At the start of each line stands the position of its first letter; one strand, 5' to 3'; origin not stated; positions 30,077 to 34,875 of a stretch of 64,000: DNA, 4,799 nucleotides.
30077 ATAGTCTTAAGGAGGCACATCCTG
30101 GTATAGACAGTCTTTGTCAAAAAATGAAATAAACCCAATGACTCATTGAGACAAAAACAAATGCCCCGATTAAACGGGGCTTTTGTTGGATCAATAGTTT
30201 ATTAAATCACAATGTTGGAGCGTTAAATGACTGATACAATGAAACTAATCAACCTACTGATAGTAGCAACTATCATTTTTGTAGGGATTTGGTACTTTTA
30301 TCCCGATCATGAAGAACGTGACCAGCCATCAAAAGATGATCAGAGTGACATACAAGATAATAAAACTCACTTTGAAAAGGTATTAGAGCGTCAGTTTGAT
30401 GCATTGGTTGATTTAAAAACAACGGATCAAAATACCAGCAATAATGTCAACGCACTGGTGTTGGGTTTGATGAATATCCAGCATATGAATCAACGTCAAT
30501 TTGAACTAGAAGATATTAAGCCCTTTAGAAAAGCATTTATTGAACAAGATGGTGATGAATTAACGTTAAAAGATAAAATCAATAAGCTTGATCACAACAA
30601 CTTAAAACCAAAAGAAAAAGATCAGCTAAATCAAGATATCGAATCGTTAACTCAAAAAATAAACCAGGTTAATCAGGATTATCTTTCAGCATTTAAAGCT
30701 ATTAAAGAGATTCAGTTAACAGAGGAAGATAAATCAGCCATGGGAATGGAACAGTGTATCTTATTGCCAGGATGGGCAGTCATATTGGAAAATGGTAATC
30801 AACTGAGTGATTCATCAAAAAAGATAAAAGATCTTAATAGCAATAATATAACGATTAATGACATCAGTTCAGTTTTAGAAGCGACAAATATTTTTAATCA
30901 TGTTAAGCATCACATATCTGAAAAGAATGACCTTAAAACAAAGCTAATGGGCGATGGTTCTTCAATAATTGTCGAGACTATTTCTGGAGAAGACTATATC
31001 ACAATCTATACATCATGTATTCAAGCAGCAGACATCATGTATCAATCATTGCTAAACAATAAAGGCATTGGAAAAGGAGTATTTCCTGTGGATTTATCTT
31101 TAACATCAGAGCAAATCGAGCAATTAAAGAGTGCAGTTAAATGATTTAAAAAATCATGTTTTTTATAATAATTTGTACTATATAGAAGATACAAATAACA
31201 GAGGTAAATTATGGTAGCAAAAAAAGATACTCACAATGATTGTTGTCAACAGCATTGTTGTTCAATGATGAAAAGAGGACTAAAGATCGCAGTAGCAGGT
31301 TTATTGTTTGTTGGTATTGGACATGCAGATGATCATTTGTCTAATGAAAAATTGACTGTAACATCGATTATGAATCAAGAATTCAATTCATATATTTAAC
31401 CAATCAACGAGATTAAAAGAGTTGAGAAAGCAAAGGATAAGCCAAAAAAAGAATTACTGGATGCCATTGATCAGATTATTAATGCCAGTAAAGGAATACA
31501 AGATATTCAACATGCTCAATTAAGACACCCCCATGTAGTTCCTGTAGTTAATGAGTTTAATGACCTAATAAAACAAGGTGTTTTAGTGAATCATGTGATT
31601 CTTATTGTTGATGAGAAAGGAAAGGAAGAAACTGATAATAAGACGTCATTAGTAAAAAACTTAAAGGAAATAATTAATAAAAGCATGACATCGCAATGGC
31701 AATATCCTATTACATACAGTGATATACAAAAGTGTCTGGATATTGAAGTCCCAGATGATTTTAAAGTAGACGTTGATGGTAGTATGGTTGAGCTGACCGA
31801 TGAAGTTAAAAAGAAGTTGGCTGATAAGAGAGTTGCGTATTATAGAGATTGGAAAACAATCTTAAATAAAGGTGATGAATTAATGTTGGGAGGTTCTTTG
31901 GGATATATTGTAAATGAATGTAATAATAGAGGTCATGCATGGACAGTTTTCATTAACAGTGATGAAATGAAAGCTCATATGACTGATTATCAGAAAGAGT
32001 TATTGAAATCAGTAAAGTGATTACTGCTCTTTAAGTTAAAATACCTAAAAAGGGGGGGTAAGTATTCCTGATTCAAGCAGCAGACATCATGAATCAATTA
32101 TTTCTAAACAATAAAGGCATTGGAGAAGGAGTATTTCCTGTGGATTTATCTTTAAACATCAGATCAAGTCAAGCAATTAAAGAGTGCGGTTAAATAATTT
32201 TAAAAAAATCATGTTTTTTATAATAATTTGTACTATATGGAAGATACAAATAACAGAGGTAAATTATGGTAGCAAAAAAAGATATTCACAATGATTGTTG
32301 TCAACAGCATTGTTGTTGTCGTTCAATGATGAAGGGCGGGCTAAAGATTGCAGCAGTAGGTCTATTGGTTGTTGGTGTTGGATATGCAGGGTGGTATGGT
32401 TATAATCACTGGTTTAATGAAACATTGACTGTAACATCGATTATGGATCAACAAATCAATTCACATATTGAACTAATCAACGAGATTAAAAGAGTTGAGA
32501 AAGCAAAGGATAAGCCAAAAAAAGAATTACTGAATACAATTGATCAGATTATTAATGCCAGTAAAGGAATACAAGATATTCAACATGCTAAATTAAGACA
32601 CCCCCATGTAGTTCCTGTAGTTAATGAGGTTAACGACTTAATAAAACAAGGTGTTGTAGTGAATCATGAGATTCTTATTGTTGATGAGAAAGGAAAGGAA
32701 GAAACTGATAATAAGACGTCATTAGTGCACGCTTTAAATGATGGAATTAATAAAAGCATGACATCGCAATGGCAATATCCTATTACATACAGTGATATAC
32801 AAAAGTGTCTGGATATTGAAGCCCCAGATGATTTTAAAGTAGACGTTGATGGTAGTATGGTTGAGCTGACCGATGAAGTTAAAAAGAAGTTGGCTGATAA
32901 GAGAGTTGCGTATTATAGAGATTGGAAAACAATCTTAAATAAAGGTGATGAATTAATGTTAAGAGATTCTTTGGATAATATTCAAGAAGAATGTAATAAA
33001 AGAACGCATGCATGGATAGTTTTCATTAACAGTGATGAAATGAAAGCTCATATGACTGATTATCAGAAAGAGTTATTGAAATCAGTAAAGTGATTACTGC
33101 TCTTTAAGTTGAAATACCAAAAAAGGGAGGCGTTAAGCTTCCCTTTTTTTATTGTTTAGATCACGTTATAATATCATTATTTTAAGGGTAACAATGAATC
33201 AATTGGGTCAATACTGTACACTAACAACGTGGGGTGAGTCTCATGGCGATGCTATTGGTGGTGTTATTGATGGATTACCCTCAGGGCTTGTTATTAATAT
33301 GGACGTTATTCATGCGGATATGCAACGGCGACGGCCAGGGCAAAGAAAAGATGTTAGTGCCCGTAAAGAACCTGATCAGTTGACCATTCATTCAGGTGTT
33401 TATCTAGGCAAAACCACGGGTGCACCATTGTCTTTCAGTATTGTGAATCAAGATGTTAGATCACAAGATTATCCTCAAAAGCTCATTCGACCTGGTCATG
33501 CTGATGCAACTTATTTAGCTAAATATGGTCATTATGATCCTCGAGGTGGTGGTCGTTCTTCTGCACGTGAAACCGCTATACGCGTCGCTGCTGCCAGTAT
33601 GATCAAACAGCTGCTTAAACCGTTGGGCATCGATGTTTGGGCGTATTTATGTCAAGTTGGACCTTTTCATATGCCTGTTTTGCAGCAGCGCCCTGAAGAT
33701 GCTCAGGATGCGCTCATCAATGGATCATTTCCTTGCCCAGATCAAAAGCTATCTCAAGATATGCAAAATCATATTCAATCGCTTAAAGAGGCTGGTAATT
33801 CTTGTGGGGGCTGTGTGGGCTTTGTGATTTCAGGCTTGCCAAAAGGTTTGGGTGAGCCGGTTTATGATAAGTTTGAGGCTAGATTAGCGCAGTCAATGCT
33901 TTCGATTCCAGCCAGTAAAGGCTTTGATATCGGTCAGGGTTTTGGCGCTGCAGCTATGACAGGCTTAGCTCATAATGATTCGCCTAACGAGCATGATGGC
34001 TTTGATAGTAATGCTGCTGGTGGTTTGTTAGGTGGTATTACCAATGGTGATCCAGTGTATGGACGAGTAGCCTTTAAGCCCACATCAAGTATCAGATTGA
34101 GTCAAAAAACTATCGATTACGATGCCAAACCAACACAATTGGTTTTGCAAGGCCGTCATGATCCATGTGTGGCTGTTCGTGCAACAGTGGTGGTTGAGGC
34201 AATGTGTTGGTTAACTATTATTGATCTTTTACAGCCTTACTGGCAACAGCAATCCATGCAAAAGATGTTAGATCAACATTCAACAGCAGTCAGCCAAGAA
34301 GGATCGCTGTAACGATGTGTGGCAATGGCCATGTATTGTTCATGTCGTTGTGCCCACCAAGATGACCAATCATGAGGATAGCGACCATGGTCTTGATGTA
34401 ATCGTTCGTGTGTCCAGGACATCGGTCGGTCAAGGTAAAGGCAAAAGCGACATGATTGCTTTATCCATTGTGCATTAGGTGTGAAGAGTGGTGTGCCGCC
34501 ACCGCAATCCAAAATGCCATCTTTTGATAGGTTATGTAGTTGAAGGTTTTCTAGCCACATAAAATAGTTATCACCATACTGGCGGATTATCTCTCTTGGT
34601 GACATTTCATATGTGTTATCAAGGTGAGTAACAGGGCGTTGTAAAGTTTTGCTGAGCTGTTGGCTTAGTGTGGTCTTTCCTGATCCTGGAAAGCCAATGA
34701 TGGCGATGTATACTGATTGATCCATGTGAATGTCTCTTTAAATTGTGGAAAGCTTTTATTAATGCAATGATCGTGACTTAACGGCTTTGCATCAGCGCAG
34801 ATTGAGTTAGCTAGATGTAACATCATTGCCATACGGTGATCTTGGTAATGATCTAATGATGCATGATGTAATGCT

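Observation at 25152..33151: An 8-kb tandem array of three orphan exported-protein families sits between aroB and aroC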

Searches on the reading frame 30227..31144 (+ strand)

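Call 3: search_protein_families(library=pfam, proteins=[window:30227-31144:+], max_evalue=1)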
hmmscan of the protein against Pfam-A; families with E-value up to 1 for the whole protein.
window:30227-31144:+ (305 aa): 4 families
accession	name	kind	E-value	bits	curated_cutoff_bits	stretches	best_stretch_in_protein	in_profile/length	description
PF03732.24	Retrotrans_gag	-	0.068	13.8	24.1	1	120-160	35-74/97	Retrotransposon gag protein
PF06602.19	Myotub-related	-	0.11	11.8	25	1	146-266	128-254/352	Myotubularin-like phosphatase domain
PF13720.11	Acetyltransf_11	-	0.26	12.1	24.5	1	79-136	15-72/82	Udp N-acetylglucosamine O-acyltransferase; Domain 2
PF01920.25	Prefoldin_2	-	0.33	11.4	27.6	1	131-170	7-46/106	Prefoldin subunit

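Call 4: search_protein_families(library=ncbifam, proteins=[window:30227-31144:+], max_evalue=1)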
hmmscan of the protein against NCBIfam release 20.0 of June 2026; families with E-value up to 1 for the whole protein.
window:30227-31144:+ (305 aa): 0 families

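Call 71: search_protein_families(library=phrogs, proteins=[window:30227-31141:+], max_evalue=0.01)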
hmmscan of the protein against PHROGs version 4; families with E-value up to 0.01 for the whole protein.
window:30227-31141:+ (305 aa): 0 families

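Call 72: search_protein_families(library=padloc, proteins=[window:30227-31141:+], max_evalue=0.01)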
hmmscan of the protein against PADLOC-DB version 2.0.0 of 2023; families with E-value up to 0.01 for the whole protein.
window:30227-31141:+ (305 aa): 0 families

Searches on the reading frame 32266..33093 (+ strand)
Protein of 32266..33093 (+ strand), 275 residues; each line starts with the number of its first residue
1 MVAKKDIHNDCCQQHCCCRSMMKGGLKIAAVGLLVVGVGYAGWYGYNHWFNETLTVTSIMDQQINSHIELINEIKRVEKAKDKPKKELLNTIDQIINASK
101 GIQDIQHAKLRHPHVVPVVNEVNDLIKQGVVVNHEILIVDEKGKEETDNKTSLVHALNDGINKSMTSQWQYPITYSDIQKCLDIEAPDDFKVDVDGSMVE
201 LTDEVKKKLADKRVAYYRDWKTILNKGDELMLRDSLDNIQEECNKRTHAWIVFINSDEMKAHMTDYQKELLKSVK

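Call 3: search_protein_families(library=pfam, proteins=[window:32266-33093:+], max_evalue=1)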
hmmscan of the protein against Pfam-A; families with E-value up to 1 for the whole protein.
window:32266-33093:+ (275 aa): 5 families
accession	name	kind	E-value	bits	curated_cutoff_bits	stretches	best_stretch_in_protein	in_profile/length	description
PF20720.3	nSTAND3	-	0.042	14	27.2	1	49-134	70-152/155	Novel STAND NTPase 3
PF03564.21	DUF1759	-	0.054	13.9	25.4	0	65-109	72-116/148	Protein of unknown function (DUF1759)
PF04992.19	RNA_pol_Rpb1_6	-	0.087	13.1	23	1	69-156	71-153/189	RNA polymerase Rpb1, domain 6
PF09976.15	TPR_21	-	0.14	12.3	25.5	1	29-80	11-61/193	Tetratricopeptide repeat-like domain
PF14058.11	PcfK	-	0.49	10.9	27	0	121-150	73-102/139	PcfK-like protein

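Call 4: search_protein_families(library=ncbifam, proteins=[window:32266-33093:+], max_evalue=1)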
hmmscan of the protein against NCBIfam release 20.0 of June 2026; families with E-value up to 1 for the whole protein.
window:32266-33093:+ (275 aa): 0 families

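Call 27: find_homologous_proteins(query=A3, max_evalue=0.1)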
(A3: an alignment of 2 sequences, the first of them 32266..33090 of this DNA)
Query A3 (2 sequences) (275 aa, profile of the alignment): 1 proteins with E <= 0.1 among 8000 candidates.
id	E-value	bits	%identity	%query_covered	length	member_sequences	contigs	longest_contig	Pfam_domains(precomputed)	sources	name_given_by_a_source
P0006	2.8e-184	629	93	100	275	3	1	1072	-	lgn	-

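Call 31: find_encoding_contigs(protein=P0006, flank=10000)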
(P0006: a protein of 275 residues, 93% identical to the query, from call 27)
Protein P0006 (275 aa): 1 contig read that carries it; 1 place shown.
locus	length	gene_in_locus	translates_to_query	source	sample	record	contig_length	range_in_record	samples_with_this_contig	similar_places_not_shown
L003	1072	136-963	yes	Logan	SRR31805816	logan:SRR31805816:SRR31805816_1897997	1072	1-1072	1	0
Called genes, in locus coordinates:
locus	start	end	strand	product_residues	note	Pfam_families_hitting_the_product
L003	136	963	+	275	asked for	-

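Call 49: search_solved_structures(query=A6, max_evalue=10)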
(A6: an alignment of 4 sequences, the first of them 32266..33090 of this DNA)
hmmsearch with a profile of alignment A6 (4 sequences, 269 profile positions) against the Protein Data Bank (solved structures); distinct sequences matched with E-value up to 10: 4.
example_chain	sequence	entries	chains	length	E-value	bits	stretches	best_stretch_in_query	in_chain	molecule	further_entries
1otn_A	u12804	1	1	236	0.041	16.5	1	39-111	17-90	Internalin B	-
1oto_A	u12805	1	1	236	0.07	15.8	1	39-111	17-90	Internalin B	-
1otm_A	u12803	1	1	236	0.075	15.7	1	39-111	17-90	internalin B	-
6dbf_A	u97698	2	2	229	0.47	13.1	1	42-127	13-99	Listeria virulence factor InlB | InlB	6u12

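Call 58: predict_structure(alignment_id=A6)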
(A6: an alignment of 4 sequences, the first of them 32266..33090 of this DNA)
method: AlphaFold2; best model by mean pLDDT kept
length: 275 residues; sequences in the alignment: 4
mean_pLDDT: 31.3   pTM: 0.20
mean pLDDT of the five models: 31.3, 31.2, 31.2, 30.8, 28.3
residues with pLDDT >= 90: 0; 70-90: 0; 50-70: 0; < 50: 275
segments of 3 or more residues with pLDDT < 50: 1-275
pLDDT, mean of each block of 10 residues (from residue 1): 26 26 24 23 27 28 39 45 45 40 29 21 23 25 30 33 27 27 30 32 39 29 29 38 34 33 41 34
secondary structure, 60 per line:
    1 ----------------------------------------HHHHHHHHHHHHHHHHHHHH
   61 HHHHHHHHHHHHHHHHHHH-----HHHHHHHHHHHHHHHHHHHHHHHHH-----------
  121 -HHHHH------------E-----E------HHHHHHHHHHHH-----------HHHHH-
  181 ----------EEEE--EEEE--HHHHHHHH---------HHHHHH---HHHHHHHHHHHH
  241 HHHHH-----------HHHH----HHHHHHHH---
elements in order: H41-79 H85-109 H122-126 H152-163 H175-179 E191-194 E197-200 H203-210 H220-225 H229-245 H257-260 H265-272
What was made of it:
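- On Beta-barrel surface-antigen arrays (msp2/omp-1 type): The C2 model is unusable, with pLDDT 31 (call 58).
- Tried and rejected: The AF2 model of C2 failed, with pLDDT 31, so it gave no usable model for a fold search (call 58).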

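Call 71: search_protein_families(library=phrogs, proteins=[window:32266-33090:+], max_evalue=0.01)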
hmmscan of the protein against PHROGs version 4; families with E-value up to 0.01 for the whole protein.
window:32266-33090:+ (275 aa): 0 families

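Call 72: search_protein_families(library=padloc, proteins=[window:32266-33090:+], max_evalue=0.01)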
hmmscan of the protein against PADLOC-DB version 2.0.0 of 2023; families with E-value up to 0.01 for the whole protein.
window:32266-33090:+ (275 aa): 0 families

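Call 89: find_related_loci(query=window:32266-33090:+, collection=metagenome_contigs, flank=10000)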
Query window:32266-33090:+ (275 aa) in metagenome_contigs; peptide patterns used: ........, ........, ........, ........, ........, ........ (x = any residue, [..] = any of these).
37 stretches matched a pattern, but none encodes a relative of the query by tblastn (E <= 1e-3).

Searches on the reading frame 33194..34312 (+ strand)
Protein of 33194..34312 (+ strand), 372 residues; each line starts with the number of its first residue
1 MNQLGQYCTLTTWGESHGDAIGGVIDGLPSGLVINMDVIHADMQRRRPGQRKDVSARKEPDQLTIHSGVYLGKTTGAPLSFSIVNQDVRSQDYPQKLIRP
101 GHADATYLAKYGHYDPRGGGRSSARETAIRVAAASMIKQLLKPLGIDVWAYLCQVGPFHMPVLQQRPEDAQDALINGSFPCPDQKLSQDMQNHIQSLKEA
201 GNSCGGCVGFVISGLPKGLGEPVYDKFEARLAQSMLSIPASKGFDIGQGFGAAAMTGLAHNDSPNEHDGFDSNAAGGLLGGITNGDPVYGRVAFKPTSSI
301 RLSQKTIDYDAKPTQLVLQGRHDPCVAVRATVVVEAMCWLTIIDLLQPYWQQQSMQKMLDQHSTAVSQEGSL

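Call 36: find_related_loci(query=window:33194-34309:+, collection=genome_contigs, flank=10000)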
Query window:33194-34309:+ (372 aa) in genome_contigs; peptide patterns used: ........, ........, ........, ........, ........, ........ (x = any residue, [..] = any of these).
10 stretches matched a pattern, but none encodes a relative of the query by tblastn (E <= 1e-3).
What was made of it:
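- Tried and rejected: A scan with this aroC against the GTDB genomes also found nothing, so the junction could not be compared across species (call 36).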

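Call 55: search_protein_families(library=pfam, proteins=[window:33194-34312:+], max_evalue=0.001)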
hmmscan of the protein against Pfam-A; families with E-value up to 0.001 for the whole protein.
window:33194-34312:+ (372 aa): 1 family
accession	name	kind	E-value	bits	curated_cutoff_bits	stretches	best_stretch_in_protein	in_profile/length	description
PF01264.26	Chorismate_synt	-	1.5e-117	392.4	27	1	9-345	2-325/327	Chorismate synthase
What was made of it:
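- Checked: Flanks. aroB (24099-25151, -) and aroC (33194-34312, +) are confirmed by Pfam, with E 4e-36 and 1.5e-117 (call 55).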

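Call 61: find_encoding_contigs(protein=window:33194-34312:+, flank=10000, max_places=10)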
Protein window:33194-34312:+ (372 aa): no gene with exactly this product is on record in the collection.

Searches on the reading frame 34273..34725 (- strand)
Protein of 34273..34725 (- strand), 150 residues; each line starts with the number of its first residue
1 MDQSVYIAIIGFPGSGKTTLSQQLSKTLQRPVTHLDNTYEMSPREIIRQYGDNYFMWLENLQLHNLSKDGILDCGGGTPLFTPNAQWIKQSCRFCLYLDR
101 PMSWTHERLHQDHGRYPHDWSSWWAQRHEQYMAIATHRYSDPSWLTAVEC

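Call 55: search_protein_families(library=pfam, proteins=[window:34273-34725:-], max_evalue=0.001)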
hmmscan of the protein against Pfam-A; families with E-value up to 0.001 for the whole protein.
window:34273-34725:- (150 aa): 5 families
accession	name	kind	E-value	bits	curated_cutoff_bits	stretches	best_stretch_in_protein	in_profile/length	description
PF01202.28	SKI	-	6.3e-15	56.1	22.1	1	13-115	1-108/159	Shikimate kinase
PF13238.12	AAA_18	-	1.7e-05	25.7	29.4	1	7-52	1-33/128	AAA domain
PF13401.12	AAA_22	-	1.9e-05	25.4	27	1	7-53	8-57/130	AAA domain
PF07728.20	AAA_5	-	2.5e-05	24.7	22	1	9-50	4-46/139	AAA domain (dynein-related subfamily)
PF13671.12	AAA_33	-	0.00081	20.1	27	0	7-29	2-24/143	AAA domain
